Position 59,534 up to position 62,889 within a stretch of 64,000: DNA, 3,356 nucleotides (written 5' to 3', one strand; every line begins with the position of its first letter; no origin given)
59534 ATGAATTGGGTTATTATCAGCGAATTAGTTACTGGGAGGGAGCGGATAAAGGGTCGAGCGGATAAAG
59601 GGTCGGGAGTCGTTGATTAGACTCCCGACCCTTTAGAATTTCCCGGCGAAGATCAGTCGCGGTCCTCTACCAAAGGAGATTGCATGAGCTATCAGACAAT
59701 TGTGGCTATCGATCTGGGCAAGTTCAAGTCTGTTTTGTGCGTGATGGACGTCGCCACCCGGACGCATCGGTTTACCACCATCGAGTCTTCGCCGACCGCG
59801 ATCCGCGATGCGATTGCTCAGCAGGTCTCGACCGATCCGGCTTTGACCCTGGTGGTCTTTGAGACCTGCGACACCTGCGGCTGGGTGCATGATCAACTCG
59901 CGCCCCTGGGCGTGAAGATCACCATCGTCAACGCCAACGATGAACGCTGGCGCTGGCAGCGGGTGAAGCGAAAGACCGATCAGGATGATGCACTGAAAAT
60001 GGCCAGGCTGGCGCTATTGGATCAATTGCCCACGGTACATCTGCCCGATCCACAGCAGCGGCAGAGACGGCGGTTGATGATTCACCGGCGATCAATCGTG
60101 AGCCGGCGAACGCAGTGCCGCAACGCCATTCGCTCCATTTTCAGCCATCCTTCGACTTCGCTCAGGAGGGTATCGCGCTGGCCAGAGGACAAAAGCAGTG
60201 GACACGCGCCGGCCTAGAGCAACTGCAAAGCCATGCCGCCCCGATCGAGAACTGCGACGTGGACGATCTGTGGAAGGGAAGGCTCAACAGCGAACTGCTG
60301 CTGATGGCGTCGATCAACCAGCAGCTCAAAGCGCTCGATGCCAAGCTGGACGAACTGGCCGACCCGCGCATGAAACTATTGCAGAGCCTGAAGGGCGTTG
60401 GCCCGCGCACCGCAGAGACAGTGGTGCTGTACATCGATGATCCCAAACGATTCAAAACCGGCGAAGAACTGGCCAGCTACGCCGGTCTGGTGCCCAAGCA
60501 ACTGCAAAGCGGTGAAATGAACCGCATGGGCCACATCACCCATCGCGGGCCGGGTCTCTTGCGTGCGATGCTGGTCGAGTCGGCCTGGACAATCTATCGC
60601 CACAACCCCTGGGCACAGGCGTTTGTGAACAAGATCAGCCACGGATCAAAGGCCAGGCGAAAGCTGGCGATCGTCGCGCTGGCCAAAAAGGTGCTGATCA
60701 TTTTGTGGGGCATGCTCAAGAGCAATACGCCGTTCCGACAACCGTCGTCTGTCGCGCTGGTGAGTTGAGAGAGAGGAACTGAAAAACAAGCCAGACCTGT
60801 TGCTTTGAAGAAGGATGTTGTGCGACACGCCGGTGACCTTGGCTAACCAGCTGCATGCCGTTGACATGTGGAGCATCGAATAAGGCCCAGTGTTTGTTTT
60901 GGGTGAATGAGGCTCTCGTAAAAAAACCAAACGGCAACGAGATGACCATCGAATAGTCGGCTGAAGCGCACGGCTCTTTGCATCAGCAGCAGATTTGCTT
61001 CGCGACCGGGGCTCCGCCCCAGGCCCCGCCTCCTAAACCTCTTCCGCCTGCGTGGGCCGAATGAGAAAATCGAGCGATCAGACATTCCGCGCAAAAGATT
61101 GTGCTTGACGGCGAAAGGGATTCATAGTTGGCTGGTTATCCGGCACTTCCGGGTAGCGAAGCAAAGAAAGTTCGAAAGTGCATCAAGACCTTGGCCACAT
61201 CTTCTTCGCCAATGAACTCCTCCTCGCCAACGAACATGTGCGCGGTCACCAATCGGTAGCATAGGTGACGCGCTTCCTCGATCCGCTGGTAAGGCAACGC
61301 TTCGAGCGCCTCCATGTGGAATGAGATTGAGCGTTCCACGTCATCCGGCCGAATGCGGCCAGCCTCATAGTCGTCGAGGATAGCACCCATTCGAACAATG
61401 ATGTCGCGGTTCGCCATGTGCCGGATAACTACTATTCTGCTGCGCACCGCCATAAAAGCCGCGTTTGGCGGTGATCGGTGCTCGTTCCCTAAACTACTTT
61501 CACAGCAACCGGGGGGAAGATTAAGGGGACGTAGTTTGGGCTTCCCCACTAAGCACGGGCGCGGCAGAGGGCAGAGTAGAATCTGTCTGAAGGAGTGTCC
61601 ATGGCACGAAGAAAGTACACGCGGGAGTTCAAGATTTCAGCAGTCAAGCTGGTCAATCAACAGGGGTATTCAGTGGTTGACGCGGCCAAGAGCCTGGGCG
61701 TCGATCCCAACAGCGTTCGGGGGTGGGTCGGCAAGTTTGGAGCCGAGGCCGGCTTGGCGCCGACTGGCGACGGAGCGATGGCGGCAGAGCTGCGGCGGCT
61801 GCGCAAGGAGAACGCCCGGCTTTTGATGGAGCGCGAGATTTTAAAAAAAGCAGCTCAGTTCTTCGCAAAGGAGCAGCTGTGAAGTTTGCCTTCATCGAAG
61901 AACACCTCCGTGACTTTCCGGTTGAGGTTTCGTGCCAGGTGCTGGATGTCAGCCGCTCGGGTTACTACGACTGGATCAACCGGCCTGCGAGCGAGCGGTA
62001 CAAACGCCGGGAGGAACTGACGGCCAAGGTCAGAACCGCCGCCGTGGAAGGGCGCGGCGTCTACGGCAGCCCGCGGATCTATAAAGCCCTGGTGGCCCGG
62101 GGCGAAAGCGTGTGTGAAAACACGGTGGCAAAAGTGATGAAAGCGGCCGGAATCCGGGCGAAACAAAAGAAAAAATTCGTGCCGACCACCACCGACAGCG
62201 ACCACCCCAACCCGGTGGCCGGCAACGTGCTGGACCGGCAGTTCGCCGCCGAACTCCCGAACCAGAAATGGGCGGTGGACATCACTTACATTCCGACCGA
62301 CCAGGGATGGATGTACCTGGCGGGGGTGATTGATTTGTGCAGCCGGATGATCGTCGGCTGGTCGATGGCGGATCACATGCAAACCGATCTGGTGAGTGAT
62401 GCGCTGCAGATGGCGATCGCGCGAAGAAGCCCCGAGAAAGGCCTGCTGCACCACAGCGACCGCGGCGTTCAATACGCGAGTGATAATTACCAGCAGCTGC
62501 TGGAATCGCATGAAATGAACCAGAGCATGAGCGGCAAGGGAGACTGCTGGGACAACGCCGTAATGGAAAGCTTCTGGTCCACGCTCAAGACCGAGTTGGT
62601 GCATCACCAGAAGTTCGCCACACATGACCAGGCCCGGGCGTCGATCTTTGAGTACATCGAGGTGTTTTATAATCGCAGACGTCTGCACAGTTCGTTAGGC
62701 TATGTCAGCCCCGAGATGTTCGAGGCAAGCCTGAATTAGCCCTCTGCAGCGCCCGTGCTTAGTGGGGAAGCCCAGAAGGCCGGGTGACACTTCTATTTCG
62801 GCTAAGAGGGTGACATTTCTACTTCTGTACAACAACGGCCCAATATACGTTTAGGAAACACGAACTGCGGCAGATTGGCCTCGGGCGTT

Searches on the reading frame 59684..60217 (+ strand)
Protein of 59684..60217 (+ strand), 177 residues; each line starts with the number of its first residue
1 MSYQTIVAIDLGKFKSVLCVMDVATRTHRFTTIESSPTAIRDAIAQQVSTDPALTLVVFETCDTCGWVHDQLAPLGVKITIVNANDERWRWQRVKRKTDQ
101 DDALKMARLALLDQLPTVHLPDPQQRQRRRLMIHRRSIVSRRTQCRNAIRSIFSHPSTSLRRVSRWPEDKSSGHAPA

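Call 70: search_protein_families(library=pfam, proteins=[window:59684-60217:+], max_evalue=0.001)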
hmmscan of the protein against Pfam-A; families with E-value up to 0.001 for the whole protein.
window:59684-60217:+ (177 aa): 1 family
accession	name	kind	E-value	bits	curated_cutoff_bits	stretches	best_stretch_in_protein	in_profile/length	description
PF01548.23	DEDD_Tnp_IS110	-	2.7e-14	53.7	29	1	7-152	1-149/155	Transposase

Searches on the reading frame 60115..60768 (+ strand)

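Call 70: search_protein_families(library=pfam, proteins=[window:60115-60768:+], max_evalue=0.001)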
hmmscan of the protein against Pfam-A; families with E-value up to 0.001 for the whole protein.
window:60115-60768:+ (217 aa): 2 families
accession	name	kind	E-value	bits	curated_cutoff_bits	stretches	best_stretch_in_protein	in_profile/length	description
PF02371.22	Transposase_20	-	8.3e-25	87.4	21.3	1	87-171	2-86/87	Transposase IS116/IS110/IS902 family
PF12836.13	HHH_3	-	4.7e-05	23.8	27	1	87-131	14-58/65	Helix-hairpin-helix motif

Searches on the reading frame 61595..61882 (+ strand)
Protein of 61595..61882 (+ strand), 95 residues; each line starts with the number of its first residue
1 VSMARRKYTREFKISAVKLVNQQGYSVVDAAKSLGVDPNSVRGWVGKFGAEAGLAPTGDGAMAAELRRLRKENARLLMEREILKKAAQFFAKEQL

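Call 70: search_protein_families(library=pfam, proteins=[window:61595-61882:+], max_evalue=0.001)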
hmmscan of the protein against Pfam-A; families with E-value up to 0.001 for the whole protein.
window:61595-61882:+ (95 aa): 4 families
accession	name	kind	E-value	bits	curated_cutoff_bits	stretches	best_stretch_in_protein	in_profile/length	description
PF01527.26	HTH_Tnp_1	-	1.3e-16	61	24.1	1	4-74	2-75/75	Transposase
PF13518.12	HTH_28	-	1e-05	25.9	25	1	12-56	1-46/52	Helix-turn-helix domain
PF13384.12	HTH_23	-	0.00012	22.2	24.6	1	13-48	7-41/50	Homeodomain-like domain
PF13542.12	HTH_Tnp_ISL3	-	0.00019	21.3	27.4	1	5-45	9-47/51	Helix-turn-helix domain of transposase family ISL3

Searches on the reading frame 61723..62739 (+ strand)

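Call 70: search_protein_families(library=pfam, proteins=[window:61723-62739:+], max_evalue=0.001)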
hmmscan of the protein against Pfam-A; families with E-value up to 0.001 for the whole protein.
window:61723-62739:+ (338 aa): 4 families
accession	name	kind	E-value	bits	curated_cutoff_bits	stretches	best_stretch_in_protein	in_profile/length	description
PF00665.32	rve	-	5.9e-29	100.8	32.6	1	178-275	3-102/102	Integrase core domain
PF13683.12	rve_3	-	6e-15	55.2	26.5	1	265-330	3-67/67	Integrase core domain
PF13333.12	rve_2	-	3.3e-14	53.2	22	1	282-334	1-52/56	Integrase core domain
PF13276.12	HTH_21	-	7.1e-14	52.2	28.1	1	95-152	2-60/60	HTH-like domain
